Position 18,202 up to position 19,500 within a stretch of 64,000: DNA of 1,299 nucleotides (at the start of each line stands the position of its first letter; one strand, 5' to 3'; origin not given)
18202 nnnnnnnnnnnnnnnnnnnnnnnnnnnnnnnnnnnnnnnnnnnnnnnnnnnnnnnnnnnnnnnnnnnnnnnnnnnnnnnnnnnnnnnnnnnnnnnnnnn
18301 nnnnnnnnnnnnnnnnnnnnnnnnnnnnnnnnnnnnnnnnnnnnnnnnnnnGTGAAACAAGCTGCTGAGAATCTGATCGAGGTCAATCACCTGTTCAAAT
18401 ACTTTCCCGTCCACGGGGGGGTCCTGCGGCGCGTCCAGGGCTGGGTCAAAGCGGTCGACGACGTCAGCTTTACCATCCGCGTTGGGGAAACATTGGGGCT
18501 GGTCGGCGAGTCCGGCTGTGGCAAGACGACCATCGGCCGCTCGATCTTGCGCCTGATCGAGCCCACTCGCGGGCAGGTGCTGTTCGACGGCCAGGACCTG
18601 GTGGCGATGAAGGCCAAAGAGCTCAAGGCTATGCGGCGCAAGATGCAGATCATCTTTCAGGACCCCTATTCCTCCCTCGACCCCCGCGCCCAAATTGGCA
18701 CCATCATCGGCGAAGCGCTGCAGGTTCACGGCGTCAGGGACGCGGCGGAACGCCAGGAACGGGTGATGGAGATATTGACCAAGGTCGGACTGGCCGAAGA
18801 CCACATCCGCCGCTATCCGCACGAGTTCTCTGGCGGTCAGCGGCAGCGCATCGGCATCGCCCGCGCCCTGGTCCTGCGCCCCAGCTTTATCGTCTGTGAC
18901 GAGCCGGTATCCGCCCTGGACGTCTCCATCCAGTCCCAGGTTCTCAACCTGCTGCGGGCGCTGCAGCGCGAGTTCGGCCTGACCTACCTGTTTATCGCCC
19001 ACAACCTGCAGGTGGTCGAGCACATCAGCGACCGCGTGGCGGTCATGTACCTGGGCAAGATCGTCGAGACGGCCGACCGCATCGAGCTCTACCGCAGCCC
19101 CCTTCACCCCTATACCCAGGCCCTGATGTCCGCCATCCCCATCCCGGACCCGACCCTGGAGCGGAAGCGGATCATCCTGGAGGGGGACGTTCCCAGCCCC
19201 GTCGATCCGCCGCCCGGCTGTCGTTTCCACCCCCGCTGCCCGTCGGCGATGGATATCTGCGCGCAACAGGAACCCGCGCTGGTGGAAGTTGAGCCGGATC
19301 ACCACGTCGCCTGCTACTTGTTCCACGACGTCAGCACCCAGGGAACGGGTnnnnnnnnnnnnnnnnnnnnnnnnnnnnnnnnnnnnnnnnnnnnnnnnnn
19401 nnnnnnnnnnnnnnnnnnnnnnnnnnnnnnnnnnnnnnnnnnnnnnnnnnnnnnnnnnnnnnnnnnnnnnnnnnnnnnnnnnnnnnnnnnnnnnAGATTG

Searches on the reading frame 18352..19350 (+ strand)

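Call 33: search_protein_families(library=pfam, proteins=[window:18352-19350:+], max_evalue=0.00001)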
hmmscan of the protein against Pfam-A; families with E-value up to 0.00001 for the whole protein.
window:18352-19350:+ (333 aa): 2 families
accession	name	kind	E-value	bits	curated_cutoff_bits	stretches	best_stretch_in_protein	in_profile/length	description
PF00005.33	ABC_tran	-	4.7e-34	118.4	25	1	36-186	2-136/137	ABC transporter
PF08352.17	oligo_HPY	-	1.9e-20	73.4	27.1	1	238-303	1-65/65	Oligopeptide/dipeptide transporter, C-terminal region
